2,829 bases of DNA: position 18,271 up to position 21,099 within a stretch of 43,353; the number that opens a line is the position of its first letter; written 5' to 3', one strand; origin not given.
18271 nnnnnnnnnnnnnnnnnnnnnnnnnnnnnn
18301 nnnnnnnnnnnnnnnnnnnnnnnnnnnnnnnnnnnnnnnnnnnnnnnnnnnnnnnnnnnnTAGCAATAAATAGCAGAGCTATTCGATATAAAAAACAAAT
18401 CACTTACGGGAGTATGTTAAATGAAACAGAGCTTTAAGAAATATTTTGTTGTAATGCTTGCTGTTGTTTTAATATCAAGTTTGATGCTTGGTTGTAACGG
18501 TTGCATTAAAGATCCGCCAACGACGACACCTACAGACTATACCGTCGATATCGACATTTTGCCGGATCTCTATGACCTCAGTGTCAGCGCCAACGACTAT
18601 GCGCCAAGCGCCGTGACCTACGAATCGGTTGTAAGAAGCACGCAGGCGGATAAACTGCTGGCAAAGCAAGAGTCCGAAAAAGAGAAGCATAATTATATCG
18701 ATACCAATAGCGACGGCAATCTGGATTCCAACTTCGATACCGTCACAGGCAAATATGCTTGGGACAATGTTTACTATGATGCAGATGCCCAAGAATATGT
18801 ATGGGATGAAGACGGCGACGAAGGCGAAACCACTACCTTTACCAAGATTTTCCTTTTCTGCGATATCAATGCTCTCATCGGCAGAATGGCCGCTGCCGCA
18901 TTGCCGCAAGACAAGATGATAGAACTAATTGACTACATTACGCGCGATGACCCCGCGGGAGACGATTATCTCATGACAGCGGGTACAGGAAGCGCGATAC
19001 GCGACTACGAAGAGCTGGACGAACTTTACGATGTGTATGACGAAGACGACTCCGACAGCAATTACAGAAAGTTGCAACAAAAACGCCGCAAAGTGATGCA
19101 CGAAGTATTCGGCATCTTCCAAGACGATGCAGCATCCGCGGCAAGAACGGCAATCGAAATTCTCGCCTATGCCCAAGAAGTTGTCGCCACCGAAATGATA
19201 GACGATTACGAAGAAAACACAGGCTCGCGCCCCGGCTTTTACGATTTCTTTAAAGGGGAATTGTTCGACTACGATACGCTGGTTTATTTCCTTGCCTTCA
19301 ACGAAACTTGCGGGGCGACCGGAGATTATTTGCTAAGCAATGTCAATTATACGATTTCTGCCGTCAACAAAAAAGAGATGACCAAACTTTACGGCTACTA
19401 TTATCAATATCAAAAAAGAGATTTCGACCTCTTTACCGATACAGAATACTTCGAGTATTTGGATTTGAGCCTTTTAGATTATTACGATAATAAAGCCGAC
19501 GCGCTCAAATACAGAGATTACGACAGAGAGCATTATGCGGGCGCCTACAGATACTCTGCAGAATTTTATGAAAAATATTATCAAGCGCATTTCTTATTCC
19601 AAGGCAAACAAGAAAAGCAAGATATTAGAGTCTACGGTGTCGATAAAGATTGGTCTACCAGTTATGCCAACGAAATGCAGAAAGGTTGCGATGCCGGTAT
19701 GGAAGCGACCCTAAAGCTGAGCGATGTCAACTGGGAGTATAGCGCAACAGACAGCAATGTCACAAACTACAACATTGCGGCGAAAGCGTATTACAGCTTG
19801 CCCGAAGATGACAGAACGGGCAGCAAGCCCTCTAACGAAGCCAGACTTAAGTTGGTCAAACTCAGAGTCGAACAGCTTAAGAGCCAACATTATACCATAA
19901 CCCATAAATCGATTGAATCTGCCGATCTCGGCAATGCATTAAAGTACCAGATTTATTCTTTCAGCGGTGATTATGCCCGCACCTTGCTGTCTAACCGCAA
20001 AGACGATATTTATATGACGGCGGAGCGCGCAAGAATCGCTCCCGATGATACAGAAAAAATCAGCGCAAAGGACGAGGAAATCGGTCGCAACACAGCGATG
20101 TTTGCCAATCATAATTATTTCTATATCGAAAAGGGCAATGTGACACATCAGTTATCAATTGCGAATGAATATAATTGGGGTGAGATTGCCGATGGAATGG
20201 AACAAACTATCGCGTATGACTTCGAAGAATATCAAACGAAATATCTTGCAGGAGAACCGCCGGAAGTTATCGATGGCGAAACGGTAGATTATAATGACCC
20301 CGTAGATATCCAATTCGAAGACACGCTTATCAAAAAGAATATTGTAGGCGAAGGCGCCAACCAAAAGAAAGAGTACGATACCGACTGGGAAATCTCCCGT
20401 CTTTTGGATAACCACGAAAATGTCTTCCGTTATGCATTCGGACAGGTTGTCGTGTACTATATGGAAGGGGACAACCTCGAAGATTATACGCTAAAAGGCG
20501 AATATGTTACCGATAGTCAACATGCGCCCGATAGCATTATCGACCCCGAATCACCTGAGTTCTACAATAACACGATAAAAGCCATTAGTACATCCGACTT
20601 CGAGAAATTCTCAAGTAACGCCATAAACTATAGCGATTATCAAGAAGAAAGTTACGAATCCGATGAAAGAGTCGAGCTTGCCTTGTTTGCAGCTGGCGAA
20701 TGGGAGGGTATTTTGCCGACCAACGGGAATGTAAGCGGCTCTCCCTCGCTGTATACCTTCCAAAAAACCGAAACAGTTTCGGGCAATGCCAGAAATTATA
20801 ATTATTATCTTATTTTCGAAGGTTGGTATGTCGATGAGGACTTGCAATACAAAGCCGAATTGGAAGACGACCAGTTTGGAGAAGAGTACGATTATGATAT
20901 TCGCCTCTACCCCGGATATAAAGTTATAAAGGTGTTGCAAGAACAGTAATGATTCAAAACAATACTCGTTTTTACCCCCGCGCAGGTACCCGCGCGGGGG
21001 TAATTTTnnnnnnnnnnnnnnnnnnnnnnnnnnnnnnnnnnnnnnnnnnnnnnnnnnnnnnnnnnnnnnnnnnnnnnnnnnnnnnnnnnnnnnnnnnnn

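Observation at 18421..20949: Unknown 842-aa hyper-acidic lipoprotein immediately downstream of the giant gene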

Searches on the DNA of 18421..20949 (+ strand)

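Call 56: search_rna_families(sources=[L018, L024], threshold=gathering)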
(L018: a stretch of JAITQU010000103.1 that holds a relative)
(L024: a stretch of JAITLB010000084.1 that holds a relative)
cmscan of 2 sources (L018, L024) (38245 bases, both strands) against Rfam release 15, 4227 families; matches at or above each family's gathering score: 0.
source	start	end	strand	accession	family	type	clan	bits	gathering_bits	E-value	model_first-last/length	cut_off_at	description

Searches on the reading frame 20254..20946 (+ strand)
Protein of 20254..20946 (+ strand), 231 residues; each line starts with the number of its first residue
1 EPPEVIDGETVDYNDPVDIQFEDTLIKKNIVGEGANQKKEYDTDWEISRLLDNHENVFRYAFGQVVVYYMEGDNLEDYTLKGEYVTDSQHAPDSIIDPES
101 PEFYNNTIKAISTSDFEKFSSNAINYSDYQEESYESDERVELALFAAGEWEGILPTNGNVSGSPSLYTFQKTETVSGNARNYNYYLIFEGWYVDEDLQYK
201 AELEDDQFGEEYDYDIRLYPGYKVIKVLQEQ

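Call 70: predict_structure(alignment_id=A2)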
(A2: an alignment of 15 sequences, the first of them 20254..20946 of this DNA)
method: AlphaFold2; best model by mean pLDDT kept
length: 231 residues; sequences in the alignment: 15
mean_pLDDT: 71.0   pTM: 0.63
mean pLDDT of the five models: 71.0, 69.7, 67.6, 67.3, 62.9
residues with pLDDT >= 90: 30; 70-90: 101; 50-70: 58; < 50: 42
segments of 3 or more residues with pLDDT < 50: 13-25, 55-63, 198-213
pLDDT, mean of each block of 10 residues (from residue 1): 57 44 56 69 62 51 66 85 85 78 81 87 74 70 83 76 79 89 91 59 40 64 89 57
secondary structure, 60 per line:
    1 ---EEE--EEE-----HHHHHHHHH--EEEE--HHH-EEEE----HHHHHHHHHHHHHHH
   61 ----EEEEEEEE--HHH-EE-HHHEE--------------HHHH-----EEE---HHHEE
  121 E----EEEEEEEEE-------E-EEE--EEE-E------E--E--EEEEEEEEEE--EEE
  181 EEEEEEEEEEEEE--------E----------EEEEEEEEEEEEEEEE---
elements in order: E4-6 E9-11 H17-25 E28-31 E38-41 H46-60 E65-72 H101-104 E110-112 E119-121 E126-134 E144-146 E149-151 E166-175 E178-193 E213-228

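Call 72: fold_search(model_id=the predicted structure, library=pdb)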
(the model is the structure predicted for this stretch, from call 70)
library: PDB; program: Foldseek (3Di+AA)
matches with E <= 10: 306; with E <= 0.001: 0
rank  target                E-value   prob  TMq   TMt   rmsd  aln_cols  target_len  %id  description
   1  6zj8_G                4.1e-01  0.82  0.15  0.25  11.0        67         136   12  Structure of the PAS domain from Bordetella pertussis BvgS (released 2020-11-11)
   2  6zj8_A                6.1e-01  0.51  0.14  0.22  11.8        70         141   13  Structure of the PAS domain from Bordetella pertussis BvgS (released 2020-11-11)
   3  6zj8_D                8.6e-01  0.51  0.14  0.28  11.0        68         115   13  Structure of the PAS domain from Bordetella pertussis BvgS (released 2020-11-11)
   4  6wxf_2                8.6e-01  0.21  0.15  0.08   7.1        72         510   12  Cryo-EM reconstruction of VP5*/VP8* assembly from rhesus rotavirus particles - Intermediate conformation (released 2021-01-20)
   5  9r2r_A                8.6e-01  0.09  0.09  0.13   8.2        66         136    9  De novo designed M7 protein fold (released 2025-05-14)
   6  3b42_B                1.1e+00  0.03  0.08  0.12  11.1        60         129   12  Periplasmic sensor domain of chemotaxis protein GSU0935 (released 2008-04-08)
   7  6zj8_C                1.2e+00  0.44  0.15  0.28   4.2        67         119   10  Structure of the PAS domain from Bordetella pertussis BvgS (released 2020-11-11)
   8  6wxf_3                1.3e+00  0.18  0.15  0.08   7.3        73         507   14  Cryo-EM reconstruction of VP5*/VP8* assembly from rhesus rotavirus particles - Intermediate conformation (released 2021-01-20)
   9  6zj8_E                1.4e+00  0.08  0.12  0.19  13.1        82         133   15  Structure of the PAS domain from Bordetella pertussis BvgS (released 2020-11-11)
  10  9r6q_A                1.4e+00  0.01  0.07  0.07  17.6       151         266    9  Local refinement of the N-terminal domain (NTD) and receptor binding domain (RBD) from the Porcine hemagglutinating en (released 2025-08-06)
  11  6zj8_H                1.4e+00  0.30  0.14  0.27  11.1        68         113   10  Structure of the PAS domain from Bordetella pertussis BvgS (released 2020-11-11)
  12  9m6x_S                1.4e+00  0.04  0.11  0.22  15.3       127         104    6  Cryo-EM structure of bacteriophage NF5 neck (released 2025-12-17)
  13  4xd9_A                1.5e+00  0.03  0.09  0.09  11.4        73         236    8  Structure of Rpf2-Rrs1 complex involved in ribosome biogenesis (released 2015-06-10)
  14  6wxg_1                1.7e+00  0.14  0.14  0.12   8.5        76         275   13  Cryo-EM reconstruction of VP5*/VP8* assembly from rhesus rotavirus particles - Reversed conformation (released 2021-01-20)
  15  9r6r_A                1.7e+00  0.04  0.11  0.10  20.7       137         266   11  Local refinement of the N-terminal domain (NTD) from the Porcine hemagglutinating encephalomyelitis virus (PHEV) Spike (released 2025-08-06)
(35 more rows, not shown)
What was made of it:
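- On Any family with a solved structure: Foldseek with the C-terminal model: best E 0.41 (call 72).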
